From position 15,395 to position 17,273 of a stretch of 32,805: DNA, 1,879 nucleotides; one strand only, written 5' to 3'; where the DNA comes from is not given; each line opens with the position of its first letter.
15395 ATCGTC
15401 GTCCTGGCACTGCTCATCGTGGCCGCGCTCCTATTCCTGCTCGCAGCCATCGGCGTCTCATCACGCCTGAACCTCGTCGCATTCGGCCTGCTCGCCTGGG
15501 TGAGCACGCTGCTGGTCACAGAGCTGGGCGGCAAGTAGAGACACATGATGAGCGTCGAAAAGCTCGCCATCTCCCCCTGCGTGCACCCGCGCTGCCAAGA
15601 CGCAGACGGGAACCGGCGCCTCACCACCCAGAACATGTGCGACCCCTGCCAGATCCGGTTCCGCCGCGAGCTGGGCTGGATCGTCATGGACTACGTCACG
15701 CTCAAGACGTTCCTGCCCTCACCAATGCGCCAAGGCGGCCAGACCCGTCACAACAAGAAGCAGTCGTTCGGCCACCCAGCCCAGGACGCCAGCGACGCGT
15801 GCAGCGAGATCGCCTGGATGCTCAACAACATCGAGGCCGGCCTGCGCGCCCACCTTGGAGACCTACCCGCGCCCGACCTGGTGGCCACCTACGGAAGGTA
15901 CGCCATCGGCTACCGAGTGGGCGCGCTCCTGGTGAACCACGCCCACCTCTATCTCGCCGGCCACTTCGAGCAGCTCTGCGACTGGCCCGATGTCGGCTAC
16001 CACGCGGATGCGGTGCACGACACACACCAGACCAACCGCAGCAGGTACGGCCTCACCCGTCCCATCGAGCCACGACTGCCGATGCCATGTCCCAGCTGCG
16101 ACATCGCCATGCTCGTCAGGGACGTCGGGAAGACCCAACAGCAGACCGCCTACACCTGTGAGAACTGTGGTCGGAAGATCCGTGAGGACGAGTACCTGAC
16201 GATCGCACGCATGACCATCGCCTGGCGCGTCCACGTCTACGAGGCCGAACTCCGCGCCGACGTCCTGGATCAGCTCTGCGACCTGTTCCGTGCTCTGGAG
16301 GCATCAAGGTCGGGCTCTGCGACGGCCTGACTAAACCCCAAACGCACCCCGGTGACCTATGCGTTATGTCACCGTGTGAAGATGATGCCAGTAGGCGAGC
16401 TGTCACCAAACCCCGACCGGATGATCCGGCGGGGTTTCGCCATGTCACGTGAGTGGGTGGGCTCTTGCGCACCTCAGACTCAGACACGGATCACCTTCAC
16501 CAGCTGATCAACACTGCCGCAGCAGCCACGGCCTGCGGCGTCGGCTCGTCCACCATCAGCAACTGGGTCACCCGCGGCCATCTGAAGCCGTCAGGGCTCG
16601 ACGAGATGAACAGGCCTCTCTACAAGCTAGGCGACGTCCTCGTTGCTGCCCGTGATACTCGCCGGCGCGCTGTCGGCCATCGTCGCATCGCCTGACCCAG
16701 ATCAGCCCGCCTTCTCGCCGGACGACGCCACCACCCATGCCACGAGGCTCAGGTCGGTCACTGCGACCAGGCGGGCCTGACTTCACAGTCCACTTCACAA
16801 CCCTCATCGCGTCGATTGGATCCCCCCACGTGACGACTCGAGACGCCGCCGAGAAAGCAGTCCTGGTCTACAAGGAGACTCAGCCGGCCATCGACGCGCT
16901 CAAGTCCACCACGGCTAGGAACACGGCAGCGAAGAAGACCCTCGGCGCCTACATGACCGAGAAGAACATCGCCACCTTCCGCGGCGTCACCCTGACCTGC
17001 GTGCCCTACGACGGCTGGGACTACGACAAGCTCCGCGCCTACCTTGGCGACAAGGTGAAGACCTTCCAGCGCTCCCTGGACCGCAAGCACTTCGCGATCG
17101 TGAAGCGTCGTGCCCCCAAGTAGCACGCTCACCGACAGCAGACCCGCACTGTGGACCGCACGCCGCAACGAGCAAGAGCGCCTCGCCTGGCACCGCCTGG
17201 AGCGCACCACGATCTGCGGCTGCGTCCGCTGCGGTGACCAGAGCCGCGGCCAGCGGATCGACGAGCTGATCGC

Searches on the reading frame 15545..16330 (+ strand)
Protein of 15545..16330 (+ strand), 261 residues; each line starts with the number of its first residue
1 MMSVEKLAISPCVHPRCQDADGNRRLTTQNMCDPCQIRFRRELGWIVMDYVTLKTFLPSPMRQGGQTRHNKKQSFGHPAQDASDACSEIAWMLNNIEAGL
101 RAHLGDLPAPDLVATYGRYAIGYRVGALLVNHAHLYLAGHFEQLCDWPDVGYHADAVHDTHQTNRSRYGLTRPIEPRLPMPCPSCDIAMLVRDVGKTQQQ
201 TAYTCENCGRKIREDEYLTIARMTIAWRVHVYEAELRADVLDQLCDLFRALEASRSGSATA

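Call 9: search_protein_families(library=pfam, proteins=[window:15545-16330:+], max_evalue=0.01)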
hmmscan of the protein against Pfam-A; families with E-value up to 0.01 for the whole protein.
window:15545-16330:+ (261 aa): 1 family
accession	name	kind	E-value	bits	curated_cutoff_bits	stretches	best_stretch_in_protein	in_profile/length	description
PF08271.17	Zn_Ribbon_TF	-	0.0027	17.7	29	1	180-215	1-32/43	TFIIB zinc-binding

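Call 10: search_protein_families(library=phrogs, proteins=[window:15545-16330:+], max_evalue=0.01)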
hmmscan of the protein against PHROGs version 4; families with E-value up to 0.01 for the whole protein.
window:15545-16330:+ (261 aa): 5 families
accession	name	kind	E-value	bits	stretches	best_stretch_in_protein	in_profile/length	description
phrog_1467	-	unknown function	3.7e-27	96.3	1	25-224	19-213/226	-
phrog_1568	-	DNA, RNA and nucleotide metabolism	2.2e-12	48.1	1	20-226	20-184/264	DNA binding protein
phrog_5602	-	unknown function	0.0003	21.4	1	171-217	10-57/60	-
phrog_6422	-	moron, auxiliary metabolic gene and host takeover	0.0041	18.5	1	178-215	6-43/120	Lar-like restriction alleviation protein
phrog_4852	-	unknown function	0.0094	16.6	0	180-219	14-46/194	-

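Call 30: find_homologous_proteins(query=window:15545-16327:+, max_evalue=1e-10)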
Query window:15545-16327:+ (261 aa): 15 proteins with E <= 1e-10 among 582 candidates.
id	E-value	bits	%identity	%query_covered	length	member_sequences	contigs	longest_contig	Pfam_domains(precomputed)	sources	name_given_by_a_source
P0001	5.8e-180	614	100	100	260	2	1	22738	-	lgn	-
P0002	3.5e-119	415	76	84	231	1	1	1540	-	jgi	jgi:predicted RNA-binding Zn-ribbon protein involved in translation (DUF1610 family)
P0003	1.5e-88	315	63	79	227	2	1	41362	-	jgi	-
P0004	3.0e-88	314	61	87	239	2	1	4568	-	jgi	jgi:hypothetical protein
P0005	1.3e-86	308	64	87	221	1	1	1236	-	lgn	-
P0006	2.4e-82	294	58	89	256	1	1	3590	-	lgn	-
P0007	1.6e-77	279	57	88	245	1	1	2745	-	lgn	-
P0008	1.5e-66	243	51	89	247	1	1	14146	-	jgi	-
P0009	5.2e-66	241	52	85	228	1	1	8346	-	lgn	-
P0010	2.2e-55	206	54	75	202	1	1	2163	-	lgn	-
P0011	3.8e-55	205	46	88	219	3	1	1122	-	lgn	-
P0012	1.6e-49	187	44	88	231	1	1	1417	-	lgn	-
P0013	2.2e-46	176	44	84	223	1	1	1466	-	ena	-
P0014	4.3e-44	169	44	82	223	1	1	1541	-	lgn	-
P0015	5.7e-33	132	38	84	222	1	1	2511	-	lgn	-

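Call 31: find_encoding_contigs(protein=P0008, flank=10000, max_places=3)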
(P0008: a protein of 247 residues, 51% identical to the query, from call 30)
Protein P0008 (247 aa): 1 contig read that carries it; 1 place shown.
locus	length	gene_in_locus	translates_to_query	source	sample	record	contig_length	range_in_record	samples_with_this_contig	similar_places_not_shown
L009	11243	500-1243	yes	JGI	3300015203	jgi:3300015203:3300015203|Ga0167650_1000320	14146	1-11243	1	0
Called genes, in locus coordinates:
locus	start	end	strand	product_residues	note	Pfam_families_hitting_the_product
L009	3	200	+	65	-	?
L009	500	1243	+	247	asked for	-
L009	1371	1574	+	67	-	PF12728:HTH_17 (weak)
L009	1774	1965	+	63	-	-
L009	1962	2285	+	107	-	-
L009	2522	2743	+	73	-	PF01844:HNH (weak)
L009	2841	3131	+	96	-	-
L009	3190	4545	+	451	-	PF03237:Terminase_6N (weak)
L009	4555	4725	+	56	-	-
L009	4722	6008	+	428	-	PF04860:Phage_portal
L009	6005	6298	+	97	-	-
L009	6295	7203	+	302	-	PF04586:Peptidase_S78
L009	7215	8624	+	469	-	PF05065:Phage_capsid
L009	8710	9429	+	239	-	-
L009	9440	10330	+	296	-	-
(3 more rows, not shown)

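Call 32: find_encoding_contigs(protein=P0009, flank=10000, max_places=3)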
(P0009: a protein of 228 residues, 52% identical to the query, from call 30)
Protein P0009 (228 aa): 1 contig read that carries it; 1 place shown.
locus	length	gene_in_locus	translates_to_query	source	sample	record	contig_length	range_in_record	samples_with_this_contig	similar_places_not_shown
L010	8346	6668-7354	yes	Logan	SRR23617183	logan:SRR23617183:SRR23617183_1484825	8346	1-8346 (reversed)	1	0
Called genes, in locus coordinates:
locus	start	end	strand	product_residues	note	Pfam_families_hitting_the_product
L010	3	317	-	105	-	?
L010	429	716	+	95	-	PF12728:HTH_17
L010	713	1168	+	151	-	-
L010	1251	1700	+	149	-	-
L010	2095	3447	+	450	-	-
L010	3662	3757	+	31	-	-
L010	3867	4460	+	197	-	-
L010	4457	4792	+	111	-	-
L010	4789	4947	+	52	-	-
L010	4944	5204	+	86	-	-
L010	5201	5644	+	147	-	-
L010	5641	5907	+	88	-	-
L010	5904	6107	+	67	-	-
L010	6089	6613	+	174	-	-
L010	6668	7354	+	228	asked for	-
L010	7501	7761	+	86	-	PF12728:HTH_17 (faint)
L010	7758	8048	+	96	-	-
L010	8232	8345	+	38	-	?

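Call 33: find_encoding_contigs(protein=P0004, flank=10000, max_places=3)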
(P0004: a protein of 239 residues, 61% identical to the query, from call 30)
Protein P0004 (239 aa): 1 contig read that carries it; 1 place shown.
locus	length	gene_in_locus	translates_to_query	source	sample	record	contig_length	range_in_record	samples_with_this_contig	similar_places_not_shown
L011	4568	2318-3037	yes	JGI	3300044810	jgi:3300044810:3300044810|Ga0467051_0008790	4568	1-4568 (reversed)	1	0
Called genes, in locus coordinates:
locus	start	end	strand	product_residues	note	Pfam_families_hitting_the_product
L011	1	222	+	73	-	?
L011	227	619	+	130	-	-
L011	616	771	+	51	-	-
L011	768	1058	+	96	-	-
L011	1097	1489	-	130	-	-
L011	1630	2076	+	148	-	-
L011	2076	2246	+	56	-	-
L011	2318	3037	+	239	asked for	-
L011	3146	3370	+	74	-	-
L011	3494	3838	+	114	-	-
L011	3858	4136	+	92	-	-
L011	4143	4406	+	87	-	-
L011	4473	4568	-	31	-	?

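Call 34: find_encoding_contigs(protein=P0003, flank=10000, max_places=3)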
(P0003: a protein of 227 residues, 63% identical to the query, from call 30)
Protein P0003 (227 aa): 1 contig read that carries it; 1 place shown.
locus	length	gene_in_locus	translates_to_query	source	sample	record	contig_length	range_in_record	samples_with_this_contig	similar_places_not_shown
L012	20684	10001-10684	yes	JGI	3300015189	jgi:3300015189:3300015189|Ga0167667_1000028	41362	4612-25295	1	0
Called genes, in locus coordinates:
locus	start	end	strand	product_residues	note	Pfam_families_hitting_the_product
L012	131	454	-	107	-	-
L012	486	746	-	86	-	-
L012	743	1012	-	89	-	-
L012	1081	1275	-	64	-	-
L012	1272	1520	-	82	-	-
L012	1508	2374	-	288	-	PF00589:Phage_integrase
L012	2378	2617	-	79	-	-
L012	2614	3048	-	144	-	-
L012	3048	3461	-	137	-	PF13384:HTH_23 (faint)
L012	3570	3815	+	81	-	-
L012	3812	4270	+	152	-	-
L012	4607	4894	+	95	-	-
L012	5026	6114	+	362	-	-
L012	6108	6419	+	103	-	PF24623:Phage_zn_bind_8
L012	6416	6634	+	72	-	-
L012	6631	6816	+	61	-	-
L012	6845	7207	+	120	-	-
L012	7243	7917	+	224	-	-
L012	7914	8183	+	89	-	-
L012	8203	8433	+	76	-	-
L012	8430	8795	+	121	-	-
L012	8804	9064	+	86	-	PF24043:DUF7352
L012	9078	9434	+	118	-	-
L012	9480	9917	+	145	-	-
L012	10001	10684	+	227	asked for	-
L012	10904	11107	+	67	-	-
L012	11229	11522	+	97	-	-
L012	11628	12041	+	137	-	-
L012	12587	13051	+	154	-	-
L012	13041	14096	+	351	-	-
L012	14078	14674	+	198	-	-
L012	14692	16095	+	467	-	PF05133:SPP1_portal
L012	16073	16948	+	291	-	PF25310:VG15 (weak)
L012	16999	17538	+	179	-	-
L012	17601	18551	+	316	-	PF05065:Phage_capsid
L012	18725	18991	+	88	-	-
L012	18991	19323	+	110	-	-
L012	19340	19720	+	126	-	-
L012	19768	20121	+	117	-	PF19586:DUF6093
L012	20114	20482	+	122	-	-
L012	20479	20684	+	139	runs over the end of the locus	-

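Call 57: search_dna_similar(query=window:15545-16327:+, collection=phages, mode=protein, max_rows=25)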
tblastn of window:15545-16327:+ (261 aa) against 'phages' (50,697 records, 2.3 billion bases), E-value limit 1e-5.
Records with a match: 195; places in all: 195; records where one place covers at least 80% of the query: 4.
Best place of each record, by identity: <60% 195.
By first word of the organism name: Mycobacterium 99; Gordonia 93; Rhodococcus 2; Mycolicibacterium 1.
By host as written in the record: Gordonia terrae 3612 74; Mycobacterium smegmatis mc2 155 62; Mycobacterium smegmatis mc#155 11; Mycobacterium smegmatius mc2 155 8; Mycobacterium smegmatis mc2155 6; - 5; Gordonia rubripertincta NRRL B-16540 SEA 4; Gordonia rubripertincta NRRL B-16540 4; and 14 more.
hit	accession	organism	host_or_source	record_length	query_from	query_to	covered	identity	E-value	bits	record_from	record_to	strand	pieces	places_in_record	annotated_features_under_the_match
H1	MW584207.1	Mycobacterium phage prophiGD12-2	Mycobacterium abscessus GD12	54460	12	225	82%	35.6%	1e-20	97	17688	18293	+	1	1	37: hypothetical protein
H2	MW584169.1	Mycobacterium phage prophiGD05-1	Mycobacterium abscessus GD05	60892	8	217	80%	36.3%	4e-20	95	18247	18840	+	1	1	37: hypothetical protein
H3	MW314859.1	Mycobacterium phage phiGD17-1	Mycobacterium abscessus GD40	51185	9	217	80%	36.0%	3e-19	92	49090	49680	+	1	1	82: hypothetical protein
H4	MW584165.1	Mycobacterium phage prophiGD17-1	Mycobacterium abscessus GD17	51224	9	217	80%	36.0%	3e-19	92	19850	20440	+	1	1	44: hypothetical protein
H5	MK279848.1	Gordonia phage Dorito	Gordonia rubripertincta NRRL B-16540 SEA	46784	23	225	78%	30.5%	2e-13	75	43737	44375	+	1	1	68: hypothetical protein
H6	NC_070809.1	Gordonia phage Dorito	Gordonia rubripertincta NRRL B-16540 SEA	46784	23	225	78%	30.5%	2e-13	75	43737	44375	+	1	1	68: hypothetical protein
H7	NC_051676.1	Mycobacterium phage KristaRAM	Mycobacterium smegmatis mc2 155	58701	38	225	72%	31.9%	8e-12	71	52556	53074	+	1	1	97: hypothetical protein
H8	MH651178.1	Mycobacterium phage KristaRAM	Mycobacterium smegmatis mc2 155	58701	38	225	72%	31.9%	8e-12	71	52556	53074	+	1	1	97: hypothetical protein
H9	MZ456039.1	Gordonia phage Samman98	soil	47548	23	225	78%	29.1%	5e-13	74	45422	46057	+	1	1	75: hypothetical protein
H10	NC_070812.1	Gordonia phage Samman98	soil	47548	23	225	78%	29.1%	5e-13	74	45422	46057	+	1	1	75: hypothetical protein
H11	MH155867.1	Gordonia phage Easley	Gordonia terrae CAG3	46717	23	225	78%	29.1%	7e-13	74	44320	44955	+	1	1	72: hypothetical protein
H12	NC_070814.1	Gordonia phage Easley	Gordonia terrae CAG3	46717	23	225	78%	29.1%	7e-13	74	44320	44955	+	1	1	72: hypothetical protein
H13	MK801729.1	Gordonia phage Clark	Gordonia terrae 3612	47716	23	225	78%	29.1%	7e-13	74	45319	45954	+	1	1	73: hypothetical protein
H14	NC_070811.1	Gordonia phage Clark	Gordonia terrae 3612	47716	23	225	78%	29.1%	7e-13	74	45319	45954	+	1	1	73: hypothetical protein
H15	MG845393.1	Gordonia phage Beenie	Gordonia terrae ATCC 3612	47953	23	225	78%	29.1%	7e-13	74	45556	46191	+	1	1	68: hypothetical protein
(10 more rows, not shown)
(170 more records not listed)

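Call 82: search_protein_families(library=pfam, proteins=[L012:6845-7207:+], max_evalue=0.01)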
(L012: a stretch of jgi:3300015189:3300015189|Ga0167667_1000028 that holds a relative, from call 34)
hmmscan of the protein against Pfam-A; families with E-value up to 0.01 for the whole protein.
L012:6845-7207:+ (120 aa): 0 families

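Call 101: predict_structure(alignment_id=A4)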
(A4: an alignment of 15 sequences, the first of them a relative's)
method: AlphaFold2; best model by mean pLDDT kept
length: 260 residues; sequences in the alignment: 15
mean_pLDDT: 76.1   pTM: 0.58
mean pLDDT of the five models: 76.1, 74.4, 72.8, 72.7, 69.8
residues with pLDDT >= 90: 60; 70-90: 121; 50-70: 59; < 50: 20
segments of 3 or more residues with pLDDT < 50: 63-76, 195-197
pLDDT, mean of each block of 10 residues (from residue 1): 69 82 82 91 86 65 43 51 86 94 88 53 73 92 94 93 77 61 69 58 77 77 72 80 88 76
secondary structure, 60 per line:
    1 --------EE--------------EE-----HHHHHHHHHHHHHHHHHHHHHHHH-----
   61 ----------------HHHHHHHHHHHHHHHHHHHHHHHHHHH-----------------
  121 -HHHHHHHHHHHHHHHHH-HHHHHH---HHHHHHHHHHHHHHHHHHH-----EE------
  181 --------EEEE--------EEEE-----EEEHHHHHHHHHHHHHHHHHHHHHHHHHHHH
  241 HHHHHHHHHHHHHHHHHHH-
elements in order: H32-55 H77-103 H122-138 H140-145 H149-167 E189-192 E201-204 E210-212 H213-259

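Call 105: fold_search(model_id=the predicted structure, library=pdb)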
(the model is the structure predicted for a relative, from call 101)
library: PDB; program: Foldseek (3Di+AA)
matches with E <= 10: 393; with E <= 0.001: 0
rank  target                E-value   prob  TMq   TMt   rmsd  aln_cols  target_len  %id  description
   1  6pvq_A                3.5e-01  0.25  0.18  0.09  16.3       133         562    9  Cryo-EM structure of mouse TRPV3-Y564A in intermediate state at 37 degrees Celsius (released 2019-10-23)
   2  6h4i_A                3.8e-01  0.07  0.11  0.07  21.0       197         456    9  Usp28 catalytic domain apo (released 2019-03-27)
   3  6h4j_A                4.2e-01  0.05  0.12  0.08  24.0       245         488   10  Usp25 catalytic domain (released 2019-03-27)
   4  6hej_A                4.7e-01  0.07  0.11  0.07  20.8       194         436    8  Structure of human USP28 (released 2019-03-27)
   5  1ez3_B                5.0e-01  0.15  0.15  0.26  14.6       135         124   12  CRYSTAL STRUCTURE OF THE NEURONAL T-SNARE SYNTAXIN-1A (released 2000-06-07)
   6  8p1p_B                5.5e-01  0.06  0.11  0.07  18.7       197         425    8  USP28 in complex with AZ1 (released 2024-05-22)
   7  8p1q_A                5.9e-01  0.06  0.11  0.07  19.5       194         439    9  USP28 in complex with FT206 (released 2024-05-22)
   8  6ywe_9                6.2e-01  0.09  0.14  0.16  12.1       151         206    9  The structure of the mitoribosome from Neurospora crassa in the P/E tRNA bound state (released 2020-11-11)
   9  6pvq_B                6.5e-01  0.14  0.17  0.10  16.5       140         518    8  Cryo-EM structure of mouse TRPV3-Y564A in intermediate state at 37 degrees Celsius (released 2019-10-23)
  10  3ovu_C                7.7e-01  0.07  0.12  0.20  15.0       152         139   17  Crystal Structure of Human Alpha-Haemoglobin Complexed with AHSP and the First NEAT Domain of IsdH from Staphylococcus (released 2011-09-21)
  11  8fso                  8.2e-01  0.12  0.20  0.16  11.4       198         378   10  Crystal structure of integrin beta-6 tail bound to the FERM-folded talin head domain (released 2024-10-16)
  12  3lg7_C                8.2e-01  0.10  0.13  0.23  14.4       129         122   11  Crystal structure of HIV epitope-scaffold 4E10_S0_1EZ3A_002_C (released 2010-09-22)
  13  1ez3_A                9.1e-01  0.12  0.15  0.26  14.1       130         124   11  CRYSTAL STRUCTURE OF THE NEURONAL T-SNARE SYNTAXIN-1A (released 2000-06-07)
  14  7zxk_C                9.1e-01  0.07  0.13  0.17  18.8       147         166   12  Human IL-27 in complex with neutralizing SRF388 FAb fragment (released 2022-11-02)
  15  7lk4_S                9.7e-01  0.06  0.12  0.18  16.6       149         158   14  Crystal structure of BAK L100A in complex with activating antibody fragments (released 2022-02-09)
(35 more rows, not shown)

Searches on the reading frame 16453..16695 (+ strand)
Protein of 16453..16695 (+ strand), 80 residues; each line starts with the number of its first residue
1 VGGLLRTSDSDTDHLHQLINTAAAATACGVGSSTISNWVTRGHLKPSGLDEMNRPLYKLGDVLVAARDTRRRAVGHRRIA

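Call 81: search_protein_families(library=phrogs, proteins=[window:16453-16695:+], max_evalue=0.01)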
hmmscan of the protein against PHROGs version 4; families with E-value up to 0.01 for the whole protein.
window:16453-16695:+ (80 aa): 5 families
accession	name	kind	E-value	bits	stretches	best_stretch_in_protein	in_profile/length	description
phrog_2474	-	transcription regulation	4.5e-21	76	1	12-78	42-108/118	MerR-like transcriptional regulator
phrog_908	-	unknown function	4.2e-07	30.3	1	29-74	270-315/361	-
phrog_1969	-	unknown function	0.00026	22.3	1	10-71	52-115/116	-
phrog_141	-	head and packaging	0.0005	20.5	1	14-64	11-58/183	terminase small subunit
phrog_8013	-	unknown function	0.0011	20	1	18-73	176-230/231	-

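Call 82: search_protein_families(library=pfam, proteins=[window:16453-16695:+], max_evalue=0.01)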
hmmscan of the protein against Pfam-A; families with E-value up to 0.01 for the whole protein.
window:16453-16695:+ (80 aa): 2 families
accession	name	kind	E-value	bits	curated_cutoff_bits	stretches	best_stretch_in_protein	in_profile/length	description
PF12728.13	HTH_17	-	0.0017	19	27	1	19-48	2-31/51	Helix-turn-helix domain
PF13384.12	HTH_23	-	0.0081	16.4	24.6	1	16-41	15-40/50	Homeodomain-like domain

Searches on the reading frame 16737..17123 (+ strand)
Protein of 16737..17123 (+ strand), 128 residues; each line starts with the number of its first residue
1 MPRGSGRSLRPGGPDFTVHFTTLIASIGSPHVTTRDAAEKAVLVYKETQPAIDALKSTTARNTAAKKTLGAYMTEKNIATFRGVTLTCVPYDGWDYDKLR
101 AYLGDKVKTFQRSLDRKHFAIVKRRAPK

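Call 81: search_protein_families(library=phrogs, proteins=[window:16737-17123:+], max_evalue=0.01)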
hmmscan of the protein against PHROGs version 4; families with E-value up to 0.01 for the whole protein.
window:16737-17123:+ (128 aa): 0 families

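Call 82: search_protein_families(library=pfam, proteins=[window:16737-17123:+], max_evalue=0.01)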
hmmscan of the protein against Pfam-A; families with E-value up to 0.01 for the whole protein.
window:16737-17123:+ (128 aa): 0 families

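Call 93: find_homologous_proteins(query=window:16737-17120:+, max_evalue=0.00001)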
Query window:16737-17120:+ (128 aa): 8 proteins with E <= 0.00001 among 17 candidates.
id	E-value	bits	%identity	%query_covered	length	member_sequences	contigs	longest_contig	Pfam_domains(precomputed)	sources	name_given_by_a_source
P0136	4.1e-56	206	100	76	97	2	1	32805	-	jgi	-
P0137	9.4e-37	144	71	76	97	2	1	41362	-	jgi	-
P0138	4.1e-31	126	66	73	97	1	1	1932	-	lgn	-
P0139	1.1e-29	121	66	76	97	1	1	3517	-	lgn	-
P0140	1.1e-27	114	54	87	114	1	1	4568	-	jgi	jgi:hypothetical protein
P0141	7.1e-25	105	63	62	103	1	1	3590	-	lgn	-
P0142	1.8e-22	98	54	73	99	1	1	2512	-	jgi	jgi:hypothetical protein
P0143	2.3e-21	94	57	68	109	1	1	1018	-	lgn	-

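Call 103: predict_structure(alignment_id=A5)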
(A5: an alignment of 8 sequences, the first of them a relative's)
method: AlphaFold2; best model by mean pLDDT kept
length: 97 residues; sequences in the alignment: 8
mean_pLDDT: 77.2   pTM: 0.48
mean pLDDT of the five models: 77.2, 72.2, 67.5, 65.1, 62.7
residues with pLDDT >= 90: 10; 70-90: 58; 50-70: 28; < 50: 1
segments of 3 or more residues with pLDDT < 50: none
pLDDT, mean of each block of 10 residues (from residue 1): 85 90 87 83 83 79 66 59 75 59
secondary structure, 60 per line:
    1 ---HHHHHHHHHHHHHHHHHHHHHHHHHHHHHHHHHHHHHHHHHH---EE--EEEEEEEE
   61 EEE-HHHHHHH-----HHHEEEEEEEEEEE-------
elements in order: H4-45 E53-63 H65-71 E80-90

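Call 106: fold_search(model_id=the predicted structure, library=pdb)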
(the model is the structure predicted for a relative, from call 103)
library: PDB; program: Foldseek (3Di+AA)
matches with E <= 10: 37; with E <= 0.001: 0
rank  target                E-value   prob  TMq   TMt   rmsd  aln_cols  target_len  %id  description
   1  9tvu_q                2.7e+00  0.25  0.29  0.35   2.6        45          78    4  Structure of the Chlamydomonas reinhardtii chlororibosome (released 2026-02-18)
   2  9vel_A                2.7e+00  0.12  0.22  0.06   6.5        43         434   14  The composite cryo-EM structure of bacteriophage SPO1 capsid (released 2025-08-27)
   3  9vel_B                3.1e+00  0.11  0.22  0.06   6.4        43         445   16  The composite cryo-EM structure of bacteriophage SPO1 capsid (released 2025-08-27)
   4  5dac_B                3.3e+00  0.12  0.34  0.10  11.4       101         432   18  ATP-gamma-S bound Rad50 from Chaetomium thermophilum in complex with DNA (released 2016-03-02)
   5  2ht0_B                3.3e+00  0.07  0.28  0.29   8.6        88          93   20  IHF bound to doubly nicked DNA (released 2006-11-28)
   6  5aj3_Q                3.5e+00  0.18  0.27  0.24   3.1        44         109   11  Structure of the small subunit of the mammalian mitoribosome (released 2015-04-22)
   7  3j9m_AN               3.7e+00  0.14  0.24  0.23   3.2        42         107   12  Structure of the human mitochondrial ribosome (class 1) (released 2015-04-15)
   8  7nhn_r                4.0e+00  0.15  0.27  0.31   3.2        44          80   11  VgaL, an antibiotic resistance ABCF, in complex with 70S ribosome from Listeria monocytogenes (released 2021-05-05)
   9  5j7r_C                4.0e+00  0.13  0.23  0.16   5.3        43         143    9  2.5 Angstrom Crystal Structure of Putative Lipoprotein from Clostridium perfringens (released 2016-04-20)
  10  8csp_N                4.5e+00  0.15  0.26  0.23   3.2        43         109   12  Human mitochondrial small subunit assembly intermediate (State A) (released 2022-12-14)
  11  9vel_D                5.1e+00  0.08  0.22  0.06   6.6        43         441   16  The composite cryo-EM structure of bacteriophage SPO1 capsid (released 2025-08-27)
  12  6xaf_A                5.1e+00  0.07  0.23  0.13   9.0        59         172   19  1.9A crystal structure of the GTPase domain of Parkinson's disease-associated protein LRRK2 carrying R1398H (released 2021-06-09)
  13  9vel_C                5.5e+00  0.08  0.22  0.06   6.1        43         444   14  The composite cryo-EM structure of bacteriophage SPO1 capsid (released 2025-08-27)
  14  9c76_B                5.5e+00  0.08  0.23  0.13   7.3        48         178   14  LRRK2 Roc domain RP (Ras-pocket) complexed to Divarasib (released 2024-12-11)
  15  3aon_A                5.5e+00  0.07  0.26  0.14  11.2        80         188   12  Crystal structure of the central axis (NtpD-NtpG) in the catalytic portion of Enterococcus hirae V-type sodium ATPase (released 2011-10-05)
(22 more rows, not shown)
